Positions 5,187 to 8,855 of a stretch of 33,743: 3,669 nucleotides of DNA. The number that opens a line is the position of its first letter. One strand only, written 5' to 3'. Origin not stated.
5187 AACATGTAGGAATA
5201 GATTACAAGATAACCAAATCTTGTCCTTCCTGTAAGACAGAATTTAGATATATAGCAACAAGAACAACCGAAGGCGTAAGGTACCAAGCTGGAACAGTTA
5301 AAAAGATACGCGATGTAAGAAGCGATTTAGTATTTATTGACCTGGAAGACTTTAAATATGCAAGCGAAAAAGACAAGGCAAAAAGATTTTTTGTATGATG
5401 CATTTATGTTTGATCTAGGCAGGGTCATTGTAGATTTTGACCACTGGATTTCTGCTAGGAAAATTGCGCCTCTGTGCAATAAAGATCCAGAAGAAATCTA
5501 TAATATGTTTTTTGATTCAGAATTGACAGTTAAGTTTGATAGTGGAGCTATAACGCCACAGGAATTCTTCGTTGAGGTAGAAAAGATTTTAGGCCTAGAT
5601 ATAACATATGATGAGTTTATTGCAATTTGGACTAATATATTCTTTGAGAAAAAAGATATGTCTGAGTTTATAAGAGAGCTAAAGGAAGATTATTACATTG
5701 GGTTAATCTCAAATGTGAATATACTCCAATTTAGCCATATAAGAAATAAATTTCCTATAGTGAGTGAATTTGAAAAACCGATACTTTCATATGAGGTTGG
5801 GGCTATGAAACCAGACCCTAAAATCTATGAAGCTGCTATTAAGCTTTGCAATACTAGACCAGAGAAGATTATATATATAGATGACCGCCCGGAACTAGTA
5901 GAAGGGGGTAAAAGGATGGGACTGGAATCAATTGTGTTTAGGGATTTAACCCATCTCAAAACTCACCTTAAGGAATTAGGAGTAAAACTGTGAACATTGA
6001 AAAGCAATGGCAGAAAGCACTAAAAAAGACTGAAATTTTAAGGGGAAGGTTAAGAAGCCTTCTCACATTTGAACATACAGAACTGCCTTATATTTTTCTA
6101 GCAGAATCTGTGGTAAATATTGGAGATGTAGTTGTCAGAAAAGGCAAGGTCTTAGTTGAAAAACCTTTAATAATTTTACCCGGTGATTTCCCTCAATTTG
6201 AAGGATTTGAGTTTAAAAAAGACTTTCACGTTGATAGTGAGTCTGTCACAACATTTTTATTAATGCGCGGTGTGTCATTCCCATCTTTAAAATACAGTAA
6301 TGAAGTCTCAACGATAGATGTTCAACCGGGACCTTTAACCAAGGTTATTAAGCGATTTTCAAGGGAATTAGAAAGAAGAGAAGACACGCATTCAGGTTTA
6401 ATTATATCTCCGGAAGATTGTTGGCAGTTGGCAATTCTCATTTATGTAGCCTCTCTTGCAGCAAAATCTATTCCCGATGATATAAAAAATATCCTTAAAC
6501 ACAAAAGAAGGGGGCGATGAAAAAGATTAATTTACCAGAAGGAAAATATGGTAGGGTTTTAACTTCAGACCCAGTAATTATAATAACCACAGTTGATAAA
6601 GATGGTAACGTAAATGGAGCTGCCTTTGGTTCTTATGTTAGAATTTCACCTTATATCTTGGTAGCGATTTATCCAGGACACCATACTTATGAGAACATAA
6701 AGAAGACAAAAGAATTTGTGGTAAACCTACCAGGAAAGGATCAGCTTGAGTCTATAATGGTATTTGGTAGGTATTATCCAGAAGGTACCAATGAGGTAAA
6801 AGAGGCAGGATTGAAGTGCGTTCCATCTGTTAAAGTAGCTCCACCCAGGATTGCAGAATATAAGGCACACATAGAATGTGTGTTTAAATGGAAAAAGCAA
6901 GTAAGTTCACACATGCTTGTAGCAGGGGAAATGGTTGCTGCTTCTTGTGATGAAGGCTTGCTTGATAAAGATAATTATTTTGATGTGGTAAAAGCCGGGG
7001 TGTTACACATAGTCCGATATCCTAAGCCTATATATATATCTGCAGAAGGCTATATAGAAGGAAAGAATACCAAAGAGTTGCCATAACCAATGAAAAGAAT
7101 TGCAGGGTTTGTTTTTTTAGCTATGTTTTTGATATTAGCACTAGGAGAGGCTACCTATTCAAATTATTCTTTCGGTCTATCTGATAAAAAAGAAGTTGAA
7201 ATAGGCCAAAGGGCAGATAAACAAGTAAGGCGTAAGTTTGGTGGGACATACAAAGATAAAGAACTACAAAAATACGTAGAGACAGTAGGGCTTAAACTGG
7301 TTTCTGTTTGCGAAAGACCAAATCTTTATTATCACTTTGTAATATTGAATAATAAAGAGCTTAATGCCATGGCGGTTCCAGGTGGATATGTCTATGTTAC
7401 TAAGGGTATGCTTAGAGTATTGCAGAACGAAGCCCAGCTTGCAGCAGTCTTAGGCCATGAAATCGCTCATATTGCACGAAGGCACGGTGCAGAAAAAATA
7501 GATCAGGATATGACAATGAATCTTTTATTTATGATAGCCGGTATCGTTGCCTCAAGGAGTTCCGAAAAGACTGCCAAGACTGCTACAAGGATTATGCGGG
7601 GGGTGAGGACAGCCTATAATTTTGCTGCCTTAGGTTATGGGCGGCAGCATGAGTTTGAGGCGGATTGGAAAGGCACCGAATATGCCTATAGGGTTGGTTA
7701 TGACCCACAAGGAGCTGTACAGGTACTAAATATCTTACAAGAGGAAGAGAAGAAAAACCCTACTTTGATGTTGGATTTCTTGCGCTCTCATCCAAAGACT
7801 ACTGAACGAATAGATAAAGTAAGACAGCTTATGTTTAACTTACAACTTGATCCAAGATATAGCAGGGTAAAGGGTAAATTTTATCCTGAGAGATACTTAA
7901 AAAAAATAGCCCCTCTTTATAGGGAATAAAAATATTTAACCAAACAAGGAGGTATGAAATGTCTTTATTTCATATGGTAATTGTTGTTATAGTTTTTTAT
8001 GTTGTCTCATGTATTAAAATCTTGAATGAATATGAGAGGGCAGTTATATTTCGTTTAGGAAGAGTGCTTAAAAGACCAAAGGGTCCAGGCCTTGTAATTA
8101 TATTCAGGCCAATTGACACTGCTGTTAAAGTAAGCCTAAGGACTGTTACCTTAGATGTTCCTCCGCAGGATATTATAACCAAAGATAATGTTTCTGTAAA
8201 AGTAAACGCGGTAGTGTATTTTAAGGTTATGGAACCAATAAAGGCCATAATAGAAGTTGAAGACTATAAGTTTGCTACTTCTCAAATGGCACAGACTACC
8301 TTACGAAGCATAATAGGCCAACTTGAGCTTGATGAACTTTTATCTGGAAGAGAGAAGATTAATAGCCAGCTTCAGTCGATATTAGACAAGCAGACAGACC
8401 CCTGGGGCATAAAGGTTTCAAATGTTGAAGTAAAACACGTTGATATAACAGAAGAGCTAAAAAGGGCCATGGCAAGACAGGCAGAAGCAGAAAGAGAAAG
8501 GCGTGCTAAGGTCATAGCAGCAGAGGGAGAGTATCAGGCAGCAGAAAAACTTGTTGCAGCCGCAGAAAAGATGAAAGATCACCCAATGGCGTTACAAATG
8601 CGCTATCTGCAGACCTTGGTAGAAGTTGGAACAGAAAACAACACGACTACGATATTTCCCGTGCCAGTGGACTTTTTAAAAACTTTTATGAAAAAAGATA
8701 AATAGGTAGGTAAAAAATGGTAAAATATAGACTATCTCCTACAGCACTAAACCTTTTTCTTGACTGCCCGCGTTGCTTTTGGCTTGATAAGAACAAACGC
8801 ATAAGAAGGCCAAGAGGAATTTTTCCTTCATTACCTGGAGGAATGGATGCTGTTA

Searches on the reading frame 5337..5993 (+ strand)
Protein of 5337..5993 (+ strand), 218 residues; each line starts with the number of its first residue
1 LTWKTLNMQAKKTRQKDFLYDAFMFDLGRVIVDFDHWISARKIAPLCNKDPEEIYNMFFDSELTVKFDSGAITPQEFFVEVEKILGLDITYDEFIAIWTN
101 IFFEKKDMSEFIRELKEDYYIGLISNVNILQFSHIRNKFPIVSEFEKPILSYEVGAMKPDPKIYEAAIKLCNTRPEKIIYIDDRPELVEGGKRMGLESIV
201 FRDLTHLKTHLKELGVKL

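Call 47: search_protein_families(library=pfam, proteins=[window:5337-5993:+], max_evalue=0.001)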
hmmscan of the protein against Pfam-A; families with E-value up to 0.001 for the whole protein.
window:5337-5993:+ (218 aa): 2 families
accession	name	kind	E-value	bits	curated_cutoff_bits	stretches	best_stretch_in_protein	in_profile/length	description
PF13419.12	HAD_2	-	1.3e-12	48.6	23.8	1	78-200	49-177/178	Haloacid dehalogenase-like hydrolase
PF00702.32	Hydrolase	-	4.1e-11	44.1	26.4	1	100-195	95-191/191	haloacid dehalogenase-like hydrolase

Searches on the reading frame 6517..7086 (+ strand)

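Call 47: search_protein_families(library=pfam, proteins=[window:6517-7086:+], max_evalue=0.001)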
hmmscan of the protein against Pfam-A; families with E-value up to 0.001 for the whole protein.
window:6517-7086:+ (189 aa): 2 families
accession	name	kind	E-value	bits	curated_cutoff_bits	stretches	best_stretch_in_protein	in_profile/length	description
PF01613.24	Flavin_Reduct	-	2.7e-23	83.2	27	1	17-150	5-139/153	Flavin reductase like domain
PF04289.18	DUF447_N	-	1.1e-06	29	24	1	21-71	3-51/114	Protein of unknown function (DUF447) N-terminal domain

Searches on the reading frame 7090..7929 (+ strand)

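Call 47: search_protein_families(library=pfam, proteins=[window:7090-7929:+], max_evalue=0.001)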
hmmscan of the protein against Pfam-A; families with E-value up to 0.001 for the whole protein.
window:7090-7929:+ (279 aa): 1 family
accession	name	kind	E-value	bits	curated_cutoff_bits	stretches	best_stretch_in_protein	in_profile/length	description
PF01435.24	Peptidase_M48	-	3.6e-34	118.7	20.3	1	60-246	4-184/186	Peptidase family M48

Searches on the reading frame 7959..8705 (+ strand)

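Call 47: search_protein_families(library=pfam, proteins=[window:7959-8705:+], max_evalue=0.001)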
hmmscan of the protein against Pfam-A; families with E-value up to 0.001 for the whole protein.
window:7959-8705:+ (248 aa): 1 family
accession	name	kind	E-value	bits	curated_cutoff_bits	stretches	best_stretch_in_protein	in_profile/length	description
PF01145.31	Band_7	-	2.2e-38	132.5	23.6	1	21-191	2-175/176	SPFH domain / Band 7 family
